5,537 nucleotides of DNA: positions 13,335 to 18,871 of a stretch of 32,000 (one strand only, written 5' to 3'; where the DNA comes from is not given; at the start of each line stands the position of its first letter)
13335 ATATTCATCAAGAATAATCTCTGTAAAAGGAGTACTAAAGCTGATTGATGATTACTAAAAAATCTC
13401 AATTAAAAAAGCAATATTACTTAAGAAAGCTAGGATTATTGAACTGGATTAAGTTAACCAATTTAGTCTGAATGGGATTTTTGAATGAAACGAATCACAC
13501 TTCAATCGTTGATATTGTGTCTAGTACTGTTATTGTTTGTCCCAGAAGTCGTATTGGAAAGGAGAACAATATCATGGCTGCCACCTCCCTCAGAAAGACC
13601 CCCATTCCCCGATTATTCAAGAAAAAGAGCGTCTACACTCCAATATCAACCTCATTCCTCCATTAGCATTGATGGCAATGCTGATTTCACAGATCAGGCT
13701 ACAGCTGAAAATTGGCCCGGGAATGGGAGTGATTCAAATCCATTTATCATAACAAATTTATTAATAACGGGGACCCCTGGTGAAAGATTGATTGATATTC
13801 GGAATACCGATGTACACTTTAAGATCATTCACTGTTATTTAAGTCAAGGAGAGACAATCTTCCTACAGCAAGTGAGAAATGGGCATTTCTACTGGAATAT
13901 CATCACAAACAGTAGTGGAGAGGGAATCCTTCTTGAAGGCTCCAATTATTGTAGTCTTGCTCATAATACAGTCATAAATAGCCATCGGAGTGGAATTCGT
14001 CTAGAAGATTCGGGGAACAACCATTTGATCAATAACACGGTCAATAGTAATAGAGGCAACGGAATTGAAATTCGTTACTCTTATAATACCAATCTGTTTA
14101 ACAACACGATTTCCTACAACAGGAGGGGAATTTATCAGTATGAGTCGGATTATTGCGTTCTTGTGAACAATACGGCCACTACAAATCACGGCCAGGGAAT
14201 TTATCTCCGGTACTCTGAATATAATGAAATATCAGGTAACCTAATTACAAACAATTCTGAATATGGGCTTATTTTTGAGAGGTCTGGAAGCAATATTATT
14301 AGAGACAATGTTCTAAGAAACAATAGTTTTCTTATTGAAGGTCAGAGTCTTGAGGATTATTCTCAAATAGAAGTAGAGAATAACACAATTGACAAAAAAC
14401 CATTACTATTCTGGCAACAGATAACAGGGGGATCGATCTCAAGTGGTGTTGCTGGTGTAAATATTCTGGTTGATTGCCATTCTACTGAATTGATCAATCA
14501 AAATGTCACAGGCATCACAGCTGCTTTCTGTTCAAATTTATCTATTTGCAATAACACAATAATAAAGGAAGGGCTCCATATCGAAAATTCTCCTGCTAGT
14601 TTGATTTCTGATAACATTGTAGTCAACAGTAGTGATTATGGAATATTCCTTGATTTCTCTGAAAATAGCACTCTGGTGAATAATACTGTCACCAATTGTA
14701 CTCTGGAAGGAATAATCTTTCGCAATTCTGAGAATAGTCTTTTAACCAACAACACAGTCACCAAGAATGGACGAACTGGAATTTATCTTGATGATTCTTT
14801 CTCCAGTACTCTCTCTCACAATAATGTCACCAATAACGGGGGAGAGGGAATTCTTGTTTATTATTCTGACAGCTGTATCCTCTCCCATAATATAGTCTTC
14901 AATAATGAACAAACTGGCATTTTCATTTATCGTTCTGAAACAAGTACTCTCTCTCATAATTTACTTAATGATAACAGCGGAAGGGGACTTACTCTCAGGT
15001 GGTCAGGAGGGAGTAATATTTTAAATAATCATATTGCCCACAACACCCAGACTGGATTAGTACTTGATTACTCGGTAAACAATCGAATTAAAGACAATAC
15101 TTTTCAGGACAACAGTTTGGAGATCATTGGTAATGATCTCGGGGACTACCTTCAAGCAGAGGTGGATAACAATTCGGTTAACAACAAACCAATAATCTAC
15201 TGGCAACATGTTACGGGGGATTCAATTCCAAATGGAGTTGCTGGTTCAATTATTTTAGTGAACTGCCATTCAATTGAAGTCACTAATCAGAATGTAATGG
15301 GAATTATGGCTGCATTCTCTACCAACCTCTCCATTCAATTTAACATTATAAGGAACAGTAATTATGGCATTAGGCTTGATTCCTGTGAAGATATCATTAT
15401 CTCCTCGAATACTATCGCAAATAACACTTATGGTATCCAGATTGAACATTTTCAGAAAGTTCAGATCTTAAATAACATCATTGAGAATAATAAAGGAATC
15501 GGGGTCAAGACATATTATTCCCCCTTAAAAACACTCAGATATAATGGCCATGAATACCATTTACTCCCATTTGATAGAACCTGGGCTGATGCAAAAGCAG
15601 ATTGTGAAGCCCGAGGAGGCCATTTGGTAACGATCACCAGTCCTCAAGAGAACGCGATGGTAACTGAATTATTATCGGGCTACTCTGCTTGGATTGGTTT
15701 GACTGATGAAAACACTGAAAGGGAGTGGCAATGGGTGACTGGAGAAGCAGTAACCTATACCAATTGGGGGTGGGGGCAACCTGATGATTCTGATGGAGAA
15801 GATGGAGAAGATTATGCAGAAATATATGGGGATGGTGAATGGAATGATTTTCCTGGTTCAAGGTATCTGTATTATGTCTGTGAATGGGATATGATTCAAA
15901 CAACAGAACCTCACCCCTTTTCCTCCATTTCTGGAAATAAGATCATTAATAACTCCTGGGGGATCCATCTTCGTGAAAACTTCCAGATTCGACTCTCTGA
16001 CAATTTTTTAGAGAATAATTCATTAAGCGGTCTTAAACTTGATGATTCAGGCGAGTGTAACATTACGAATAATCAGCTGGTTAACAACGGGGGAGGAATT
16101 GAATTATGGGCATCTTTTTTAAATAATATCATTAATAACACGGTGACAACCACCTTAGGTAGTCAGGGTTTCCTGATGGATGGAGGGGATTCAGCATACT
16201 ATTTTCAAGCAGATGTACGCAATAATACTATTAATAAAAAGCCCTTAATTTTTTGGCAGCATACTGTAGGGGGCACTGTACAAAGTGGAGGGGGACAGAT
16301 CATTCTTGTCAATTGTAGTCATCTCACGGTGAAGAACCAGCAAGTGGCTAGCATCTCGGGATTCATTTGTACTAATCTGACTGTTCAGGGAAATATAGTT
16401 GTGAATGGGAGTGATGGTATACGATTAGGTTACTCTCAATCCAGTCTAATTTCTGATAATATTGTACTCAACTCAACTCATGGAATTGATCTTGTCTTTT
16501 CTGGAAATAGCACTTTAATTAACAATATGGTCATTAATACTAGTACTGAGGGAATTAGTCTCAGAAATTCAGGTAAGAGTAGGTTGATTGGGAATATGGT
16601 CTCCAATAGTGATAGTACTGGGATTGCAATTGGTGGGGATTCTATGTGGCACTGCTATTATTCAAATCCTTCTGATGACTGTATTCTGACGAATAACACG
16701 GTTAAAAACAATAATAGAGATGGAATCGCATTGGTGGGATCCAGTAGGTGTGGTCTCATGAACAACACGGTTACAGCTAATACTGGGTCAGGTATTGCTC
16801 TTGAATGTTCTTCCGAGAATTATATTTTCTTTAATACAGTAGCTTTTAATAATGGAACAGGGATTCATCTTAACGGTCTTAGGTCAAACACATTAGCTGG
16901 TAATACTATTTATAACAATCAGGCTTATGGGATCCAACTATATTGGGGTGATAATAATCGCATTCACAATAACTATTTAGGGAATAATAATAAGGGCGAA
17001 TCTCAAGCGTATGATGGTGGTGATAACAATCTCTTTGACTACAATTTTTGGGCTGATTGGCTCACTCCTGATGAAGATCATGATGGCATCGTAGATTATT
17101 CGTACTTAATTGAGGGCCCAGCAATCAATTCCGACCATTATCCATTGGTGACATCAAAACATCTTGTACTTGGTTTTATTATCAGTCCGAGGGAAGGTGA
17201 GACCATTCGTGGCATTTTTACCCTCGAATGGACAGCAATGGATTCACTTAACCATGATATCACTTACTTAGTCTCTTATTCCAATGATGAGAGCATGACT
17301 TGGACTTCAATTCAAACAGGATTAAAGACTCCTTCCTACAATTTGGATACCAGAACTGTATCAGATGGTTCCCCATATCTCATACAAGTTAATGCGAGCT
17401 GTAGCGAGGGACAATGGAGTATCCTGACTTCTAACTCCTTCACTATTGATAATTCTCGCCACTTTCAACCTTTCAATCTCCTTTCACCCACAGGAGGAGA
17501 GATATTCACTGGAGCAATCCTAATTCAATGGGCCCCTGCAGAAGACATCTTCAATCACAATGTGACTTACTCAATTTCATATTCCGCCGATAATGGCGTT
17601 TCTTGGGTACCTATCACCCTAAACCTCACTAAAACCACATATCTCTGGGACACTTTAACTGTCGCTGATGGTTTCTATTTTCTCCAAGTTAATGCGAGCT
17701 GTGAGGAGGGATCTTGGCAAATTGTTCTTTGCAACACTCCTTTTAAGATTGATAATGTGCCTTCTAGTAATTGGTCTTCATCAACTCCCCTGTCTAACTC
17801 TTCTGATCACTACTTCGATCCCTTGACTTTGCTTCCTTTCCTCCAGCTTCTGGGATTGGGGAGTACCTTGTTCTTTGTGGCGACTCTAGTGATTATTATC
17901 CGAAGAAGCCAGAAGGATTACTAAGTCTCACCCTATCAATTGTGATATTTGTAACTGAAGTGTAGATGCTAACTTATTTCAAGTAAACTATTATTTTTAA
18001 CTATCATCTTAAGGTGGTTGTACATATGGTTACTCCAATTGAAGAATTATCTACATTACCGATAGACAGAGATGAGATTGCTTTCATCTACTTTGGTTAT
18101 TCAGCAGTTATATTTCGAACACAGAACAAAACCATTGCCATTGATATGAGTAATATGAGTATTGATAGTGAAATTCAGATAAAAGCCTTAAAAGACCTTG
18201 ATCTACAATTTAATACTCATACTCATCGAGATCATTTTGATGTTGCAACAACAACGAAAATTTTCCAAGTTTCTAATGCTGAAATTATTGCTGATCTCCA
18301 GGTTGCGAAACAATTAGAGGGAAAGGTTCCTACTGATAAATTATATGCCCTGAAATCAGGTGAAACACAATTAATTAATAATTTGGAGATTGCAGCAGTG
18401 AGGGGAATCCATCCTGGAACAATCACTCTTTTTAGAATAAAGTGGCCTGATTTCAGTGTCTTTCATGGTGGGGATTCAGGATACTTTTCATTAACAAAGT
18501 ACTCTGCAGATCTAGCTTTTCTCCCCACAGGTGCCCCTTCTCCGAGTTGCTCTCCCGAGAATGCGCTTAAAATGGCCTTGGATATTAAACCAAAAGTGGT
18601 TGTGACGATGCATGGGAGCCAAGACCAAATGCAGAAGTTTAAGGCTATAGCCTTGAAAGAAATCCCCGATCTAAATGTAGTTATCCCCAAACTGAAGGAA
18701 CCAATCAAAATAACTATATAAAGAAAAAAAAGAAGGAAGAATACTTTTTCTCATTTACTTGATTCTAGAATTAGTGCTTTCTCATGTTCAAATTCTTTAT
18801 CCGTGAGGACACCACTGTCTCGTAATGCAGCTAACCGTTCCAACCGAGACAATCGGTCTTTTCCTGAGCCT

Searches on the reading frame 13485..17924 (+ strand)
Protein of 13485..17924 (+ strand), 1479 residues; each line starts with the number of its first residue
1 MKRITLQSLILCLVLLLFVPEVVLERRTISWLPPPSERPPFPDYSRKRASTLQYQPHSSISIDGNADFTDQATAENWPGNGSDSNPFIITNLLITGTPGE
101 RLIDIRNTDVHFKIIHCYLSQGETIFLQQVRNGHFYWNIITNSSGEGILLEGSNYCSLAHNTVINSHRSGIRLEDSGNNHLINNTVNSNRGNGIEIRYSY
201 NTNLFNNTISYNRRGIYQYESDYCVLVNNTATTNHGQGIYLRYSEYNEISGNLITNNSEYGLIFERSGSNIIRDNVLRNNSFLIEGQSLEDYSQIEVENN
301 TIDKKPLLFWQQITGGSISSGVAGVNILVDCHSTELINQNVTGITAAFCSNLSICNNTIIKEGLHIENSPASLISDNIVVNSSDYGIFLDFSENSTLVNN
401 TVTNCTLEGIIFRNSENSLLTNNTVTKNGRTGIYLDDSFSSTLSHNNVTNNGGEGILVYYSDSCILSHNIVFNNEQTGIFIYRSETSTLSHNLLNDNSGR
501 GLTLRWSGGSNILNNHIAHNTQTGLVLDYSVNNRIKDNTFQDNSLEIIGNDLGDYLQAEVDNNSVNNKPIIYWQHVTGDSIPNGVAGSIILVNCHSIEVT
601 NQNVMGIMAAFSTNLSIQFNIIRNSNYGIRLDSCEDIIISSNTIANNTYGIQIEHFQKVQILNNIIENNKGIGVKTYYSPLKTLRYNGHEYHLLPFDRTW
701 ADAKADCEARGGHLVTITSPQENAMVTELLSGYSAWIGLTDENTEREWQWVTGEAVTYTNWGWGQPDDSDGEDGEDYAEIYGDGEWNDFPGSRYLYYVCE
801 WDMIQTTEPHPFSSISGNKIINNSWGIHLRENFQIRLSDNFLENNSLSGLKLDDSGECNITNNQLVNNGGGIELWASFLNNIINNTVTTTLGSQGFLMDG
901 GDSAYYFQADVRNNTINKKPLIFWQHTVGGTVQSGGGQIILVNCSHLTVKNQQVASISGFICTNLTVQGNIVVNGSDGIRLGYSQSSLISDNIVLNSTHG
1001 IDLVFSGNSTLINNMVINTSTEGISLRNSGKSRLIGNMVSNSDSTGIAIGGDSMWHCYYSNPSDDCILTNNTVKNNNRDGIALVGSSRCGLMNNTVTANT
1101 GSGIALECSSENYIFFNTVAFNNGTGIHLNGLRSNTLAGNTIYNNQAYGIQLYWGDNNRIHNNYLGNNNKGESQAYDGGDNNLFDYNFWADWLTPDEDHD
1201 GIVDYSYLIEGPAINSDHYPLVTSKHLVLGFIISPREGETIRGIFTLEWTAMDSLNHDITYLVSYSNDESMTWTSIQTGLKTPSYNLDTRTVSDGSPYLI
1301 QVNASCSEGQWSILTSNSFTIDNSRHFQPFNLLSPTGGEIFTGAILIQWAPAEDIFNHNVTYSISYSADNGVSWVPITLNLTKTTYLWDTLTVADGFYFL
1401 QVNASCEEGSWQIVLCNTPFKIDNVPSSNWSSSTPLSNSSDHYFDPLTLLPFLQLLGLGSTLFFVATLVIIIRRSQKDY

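Call 43: search_protein_families(library=pfam, proteins=[window:13485-17924:+], max_evalue=0.00001)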
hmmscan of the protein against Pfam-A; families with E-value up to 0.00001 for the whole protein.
window:13485-17924:+ (1479 aa): 4 families
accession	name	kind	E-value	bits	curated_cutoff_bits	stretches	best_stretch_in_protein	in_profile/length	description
PF05048.19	NosD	-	5e-103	343.5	23.6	8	165-282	57-174/212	Periplasmic copper-binding protein (NosD)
PF13229.12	Beta_helix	-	3.5e-94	313.1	25.9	8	343-492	2-156/158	Right handed beta helix region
PF00059.27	Lectin_C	-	3.5e-22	79.6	22.6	1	698-800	3-106/107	Lectin C-type domain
PF12708.12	Pect-lyase_RHGA_epim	-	8.9e-06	26.1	27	0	123-239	95-212/213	Rhamnogalacturonase A/epimerase, pectate lyase-like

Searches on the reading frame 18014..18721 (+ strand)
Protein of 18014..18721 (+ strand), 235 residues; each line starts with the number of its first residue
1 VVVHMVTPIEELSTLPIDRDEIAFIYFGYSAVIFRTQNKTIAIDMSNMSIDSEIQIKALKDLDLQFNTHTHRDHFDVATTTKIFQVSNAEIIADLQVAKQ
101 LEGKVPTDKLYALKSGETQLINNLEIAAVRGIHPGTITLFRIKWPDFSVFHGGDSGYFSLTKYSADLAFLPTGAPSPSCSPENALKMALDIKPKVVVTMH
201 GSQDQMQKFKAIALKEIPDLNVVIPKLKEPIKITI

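Call 43: search_protein_families(library=pfam, proteins=[window:18014-18721:+], max_evalue=0.00001)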
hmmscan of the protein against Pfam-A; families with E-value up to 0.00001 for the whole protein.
window:18014-18721:+ (235 aa): 2 families
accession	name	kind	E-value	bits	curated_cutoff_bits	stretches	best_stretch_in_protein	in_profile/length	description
PF13483.12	Lactamase_B_3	-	8.3e-11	42.6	24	1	26-200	4-160/160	Beta-lactamase superfamily domain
PF12706.13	Lactamase_B_2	-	1.6e-10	41.4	27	1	56-200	25-199/200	Beta-lactamase superfamily domain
